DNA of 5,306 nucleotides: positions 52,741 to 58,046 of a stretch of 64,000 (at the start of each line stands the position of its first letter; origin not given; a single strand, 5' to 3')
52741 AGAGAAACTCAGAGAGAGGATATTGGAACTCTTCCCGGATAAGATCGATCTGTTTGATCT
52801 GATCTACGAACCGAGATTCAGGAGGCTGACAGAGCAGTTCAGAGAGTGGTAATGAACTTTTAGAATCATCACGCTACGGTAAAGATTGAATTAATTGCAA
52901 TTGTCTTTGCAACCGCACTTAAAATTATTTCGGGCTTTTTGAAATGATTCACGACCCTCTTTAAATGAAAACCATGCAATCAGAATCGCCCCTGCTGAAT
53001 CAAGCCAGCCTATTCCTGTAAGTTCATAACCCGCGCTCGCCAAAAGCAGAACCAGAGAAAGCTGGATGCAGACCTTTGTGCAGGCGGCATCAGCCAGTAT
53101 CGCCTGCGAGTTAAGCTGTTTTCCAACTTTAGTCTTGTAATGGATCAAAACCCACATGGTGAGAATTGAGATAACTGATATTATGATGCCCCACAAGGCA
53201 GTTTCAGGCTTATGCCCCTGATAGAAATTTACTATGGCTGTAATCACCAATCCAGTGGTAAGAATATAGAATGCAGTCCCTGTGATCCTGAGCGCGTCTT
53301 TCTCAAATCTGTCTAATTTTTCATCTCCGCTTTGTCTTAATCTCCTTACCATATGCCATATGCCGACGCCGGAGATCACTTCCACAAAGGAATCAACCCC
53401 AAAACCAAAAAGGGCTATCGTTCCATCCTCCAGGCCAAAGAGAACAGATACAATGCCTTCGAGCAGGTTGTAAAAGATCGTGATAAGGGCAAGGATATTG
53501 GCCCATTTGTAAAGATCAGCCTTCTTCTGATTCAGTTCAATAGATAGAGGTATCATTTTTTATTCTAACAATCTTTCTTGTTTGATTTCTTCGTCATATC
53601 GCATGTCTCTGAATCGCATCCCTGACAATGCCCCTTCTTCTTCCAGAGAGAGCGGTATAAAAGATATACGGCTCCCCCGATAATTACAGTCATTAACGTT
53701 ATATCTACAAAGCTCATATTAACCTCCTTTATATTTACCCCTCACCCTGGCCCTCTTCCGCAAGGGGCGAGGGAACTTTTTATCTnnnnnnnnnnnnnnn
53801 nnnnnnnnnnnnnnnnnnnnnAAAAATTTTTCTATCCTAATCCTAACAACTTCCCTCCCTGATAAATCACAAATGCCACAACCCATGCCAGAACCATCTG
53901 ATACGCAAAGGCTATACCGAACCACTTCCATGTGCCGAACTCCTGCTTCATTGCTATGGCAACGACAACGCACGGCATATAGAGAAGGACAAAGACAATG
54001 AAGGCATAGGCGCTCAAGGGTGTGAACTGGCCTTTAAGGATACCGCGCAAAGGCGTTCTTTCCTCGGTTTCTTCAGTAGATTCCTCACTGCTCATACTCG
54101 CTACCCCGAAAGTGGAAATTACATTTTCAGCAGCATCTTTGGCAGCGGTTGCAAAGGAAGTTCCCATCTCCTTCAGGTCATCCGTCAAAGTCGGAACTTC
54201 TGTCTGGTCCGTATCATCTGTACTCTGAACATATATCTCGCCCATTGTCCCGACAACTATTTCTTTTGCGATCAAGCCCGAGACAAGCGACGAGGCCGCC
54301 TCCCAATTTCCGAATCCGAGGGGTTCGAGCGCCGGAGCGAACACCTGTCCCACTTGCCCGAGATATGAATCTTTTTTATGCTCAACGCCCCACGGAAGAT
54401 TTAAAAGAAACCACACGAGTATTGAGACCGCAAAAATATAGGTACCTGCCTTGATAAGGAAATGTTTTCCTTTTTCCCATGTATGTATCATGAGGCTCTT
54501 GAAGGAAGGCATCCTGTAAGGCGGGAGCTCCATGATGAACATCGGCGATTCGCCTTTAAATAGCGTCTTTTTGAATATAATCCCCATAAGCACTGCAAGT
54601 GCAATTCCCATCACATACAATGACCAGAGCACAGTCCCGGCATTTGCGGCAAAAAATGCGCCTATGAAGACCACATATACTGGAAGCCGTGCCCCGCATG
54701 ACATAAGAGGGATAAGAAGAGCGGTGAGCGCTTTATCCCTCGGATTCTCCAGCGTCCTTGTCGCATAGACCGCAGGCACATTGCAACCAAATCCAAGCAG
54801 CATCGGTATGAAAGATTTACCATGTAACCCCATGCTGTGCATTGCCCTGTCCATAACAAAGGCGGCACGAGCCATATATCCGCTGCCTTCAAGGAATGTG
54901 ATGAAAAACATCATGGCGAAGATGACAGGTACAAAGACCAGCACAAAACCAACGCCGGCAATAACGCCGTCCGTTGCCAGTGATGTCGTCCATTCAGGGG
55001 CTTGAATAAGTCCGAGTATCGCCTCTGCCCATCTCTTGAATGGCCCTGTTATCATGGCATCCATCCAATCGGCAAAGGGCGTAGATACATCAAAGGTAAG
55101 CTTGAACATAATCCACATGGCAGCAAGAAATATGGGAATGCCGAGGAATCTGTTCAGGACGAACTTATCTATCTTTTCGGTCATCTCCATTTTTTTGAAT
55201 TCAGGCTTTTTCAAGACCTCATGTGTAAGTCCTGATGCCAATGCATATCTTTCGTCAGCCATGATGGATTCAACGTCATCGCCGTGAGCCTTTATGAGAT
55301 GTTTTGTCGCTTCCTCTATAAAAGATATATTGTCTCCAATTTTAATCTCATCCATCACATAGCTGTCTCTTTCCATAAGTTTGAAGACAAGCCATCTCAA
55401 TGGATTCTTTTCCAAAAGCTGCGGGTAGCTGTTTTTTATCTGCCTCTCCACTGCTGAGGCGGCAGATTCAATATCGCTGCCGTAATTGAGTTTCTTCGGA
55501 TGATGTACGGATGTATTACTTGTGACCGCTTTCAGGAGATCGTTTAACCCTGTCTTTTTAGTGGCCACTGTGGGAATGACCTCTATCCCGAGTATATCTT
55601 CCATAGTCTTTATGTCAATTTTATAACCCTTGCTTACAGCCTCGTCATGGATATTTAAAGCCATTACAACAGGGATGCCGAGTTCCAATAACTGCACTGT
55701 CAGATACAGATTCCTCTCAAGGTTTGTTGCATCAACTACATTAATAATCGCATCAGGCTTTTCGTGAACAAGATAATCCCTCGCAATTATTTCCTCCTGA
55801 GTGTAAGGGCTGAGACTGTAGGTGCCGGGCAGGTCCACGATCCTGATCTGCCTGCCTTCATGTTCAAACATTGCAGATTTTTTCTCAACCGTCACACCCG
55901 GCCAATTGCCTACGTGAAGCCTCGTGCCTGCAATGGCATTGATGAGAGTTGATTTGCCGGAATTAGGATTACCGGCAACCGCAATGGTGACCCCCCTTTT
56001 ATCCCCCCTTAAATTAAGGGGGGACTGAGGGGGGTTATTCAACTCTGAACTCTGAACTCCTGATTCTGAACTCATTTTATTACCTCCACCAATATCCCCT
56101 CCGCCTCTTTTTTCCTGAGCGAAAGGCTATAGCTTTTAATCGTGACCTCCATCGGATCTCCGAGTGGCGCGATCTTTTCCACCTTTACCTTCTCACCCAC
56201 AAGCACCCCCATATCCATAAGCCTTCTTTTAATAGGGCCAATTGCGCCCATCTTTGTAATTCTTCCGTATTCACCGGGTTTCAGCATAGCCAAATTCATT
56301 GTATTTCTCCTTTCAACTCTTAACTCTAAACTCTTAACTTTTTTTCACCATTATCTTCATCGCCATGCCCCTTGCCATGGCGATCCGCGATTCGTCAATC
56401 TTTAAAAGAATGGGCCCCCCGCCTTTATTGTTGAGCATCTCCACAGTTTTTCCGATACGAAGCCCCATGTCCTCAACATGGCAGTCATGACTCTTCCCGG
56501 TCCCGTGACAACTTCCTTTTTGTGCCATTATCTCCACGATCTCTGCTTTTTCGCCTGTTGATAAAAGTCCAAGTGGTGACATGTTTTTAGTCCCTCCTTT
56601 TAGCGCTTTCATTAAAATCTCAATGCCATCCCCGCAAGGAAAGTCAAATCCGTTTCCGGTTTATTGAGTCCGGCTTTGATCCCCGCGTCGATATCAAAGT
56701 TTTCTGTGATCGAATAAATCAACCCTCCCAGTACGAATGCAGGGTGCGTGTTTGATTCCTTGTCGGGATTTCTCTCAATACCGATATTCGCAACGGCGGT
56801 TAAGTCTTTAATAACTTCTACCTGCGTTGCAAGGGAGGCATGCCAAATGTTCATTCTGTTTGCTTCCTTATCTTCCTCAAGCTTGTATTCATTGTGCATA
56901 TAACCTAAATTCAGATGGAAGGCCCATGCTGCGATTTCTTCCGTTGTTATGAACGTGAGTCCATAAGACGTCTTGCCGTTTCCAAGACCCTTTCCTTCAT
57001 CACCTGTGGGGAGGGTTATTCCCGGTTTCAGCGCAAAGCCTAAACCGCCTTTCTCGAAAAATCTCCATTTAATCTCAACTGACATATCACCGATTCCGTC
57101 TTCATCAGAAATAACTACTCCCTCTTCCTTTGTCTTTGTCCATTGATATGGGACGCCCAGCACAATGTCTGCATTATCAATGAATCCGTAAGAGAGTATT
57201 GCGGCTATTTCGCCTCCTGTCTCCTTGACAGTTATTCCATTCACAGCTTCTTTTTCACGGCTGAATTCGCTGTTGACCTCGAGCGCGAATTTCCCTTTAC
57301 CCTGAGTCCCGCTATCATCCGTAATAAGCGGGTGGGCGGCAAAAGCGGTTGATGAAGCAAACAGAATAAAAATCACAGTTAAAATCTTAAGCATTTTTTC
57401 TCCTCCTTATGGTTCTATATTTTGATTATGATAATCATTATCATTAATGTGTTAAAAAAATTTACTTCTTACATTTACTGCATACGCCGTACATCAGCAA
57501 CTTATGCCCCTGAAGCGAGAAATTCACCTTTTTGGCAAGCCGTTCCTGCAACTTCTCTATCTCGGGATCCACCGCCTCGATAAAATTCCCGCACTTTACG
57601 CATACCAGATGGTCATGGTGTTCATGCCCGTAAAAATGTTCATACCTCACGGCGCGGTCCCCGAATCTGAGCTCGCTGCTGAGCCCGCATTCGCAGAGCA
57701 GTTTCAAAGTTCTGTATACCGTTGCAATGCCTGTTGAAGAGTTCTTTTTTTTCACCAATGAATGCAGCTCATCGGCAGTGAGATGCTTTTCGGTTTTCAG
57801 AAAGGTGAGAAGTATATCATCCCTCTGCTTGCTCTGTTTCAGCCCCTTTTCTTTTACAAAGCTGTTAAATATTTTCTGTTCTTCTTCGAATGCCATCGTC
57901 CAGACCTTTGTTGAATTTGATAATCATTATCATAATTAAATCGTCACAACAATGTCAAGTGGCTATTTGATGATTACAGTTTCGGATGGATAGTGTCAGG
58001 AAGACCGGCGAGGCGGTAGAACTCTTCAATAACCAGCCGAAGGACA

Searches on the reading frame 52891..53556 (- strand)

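Call 65: search_protein_families(library=pfam, proteins=[window:52891-53556:-], max_evalue=0.001)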
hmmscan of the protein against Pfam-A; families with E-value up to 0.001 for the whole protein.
window:52891-53556:- (221 aa): 1 family
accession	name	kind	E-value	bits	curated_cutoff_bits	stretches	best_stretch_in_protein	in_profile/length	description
PF01545.26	Cation_efflux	-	6.3e-13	49.4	26.6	1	25-207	3-192/198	Cation efflux family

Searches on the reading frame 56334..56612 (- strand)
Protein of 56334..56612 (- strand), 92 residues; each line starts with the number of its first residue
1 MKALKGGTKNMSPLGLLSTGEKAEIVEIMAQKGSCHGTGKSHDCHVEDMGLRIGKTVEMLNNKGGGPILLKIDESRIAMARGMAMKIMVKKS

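Call 40: search_protein_families(library=pfam, proteins=[window:56334-56612:-], max_evalue=0.001)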
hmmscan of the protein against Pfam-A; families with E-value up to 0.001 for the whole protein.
window:56334-56612:- (92 aa): 1 family
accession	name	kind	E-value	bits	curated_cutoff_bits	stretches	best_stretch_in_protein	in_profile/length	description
PF04023.20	FeoA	-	6.3e-14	52.3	23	1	13-90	2-73/74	FeoA domain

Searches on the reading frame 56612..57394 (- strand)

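Call 65: search_protein_families(library=pfam, proteins=[window:56612-57394:-], max_evalue=0.001)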
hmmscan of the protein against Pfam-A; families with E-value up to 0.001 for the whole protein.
window:56612-57394:- (260 aa): 1 family
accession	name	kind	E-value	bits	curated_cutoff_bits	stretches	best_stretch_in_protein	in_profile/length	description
PF13557.12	Phenol_MetA_deg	-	6.5e-25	89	22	1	44-260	18-242/242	Putative MetA-pathway of phenol degradation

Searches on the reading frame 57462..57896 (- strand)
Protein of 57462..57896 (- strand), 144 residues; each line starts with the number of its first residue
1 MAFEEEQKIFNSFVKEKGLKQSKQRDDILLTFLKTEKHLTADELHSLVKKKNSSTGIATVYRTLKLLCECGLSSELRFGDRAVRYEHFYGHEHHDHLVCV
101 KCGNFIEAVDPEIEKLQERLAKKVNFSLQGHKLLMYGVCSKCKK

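Call 65: search_protein_families(library=pfam, proteins=[window:57462-57896:-], max_evalue=0.001)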
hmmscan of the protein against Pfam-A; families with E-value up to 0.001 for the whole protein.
window:57462-57896:- (144 aa): 1 family
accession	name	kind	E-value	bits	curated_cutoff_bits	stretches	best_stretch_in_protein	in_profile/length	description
PF01475.25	FUR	-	1.3e-33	116.2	23.1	1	16-136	1-121/121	Ferric uptake regulator family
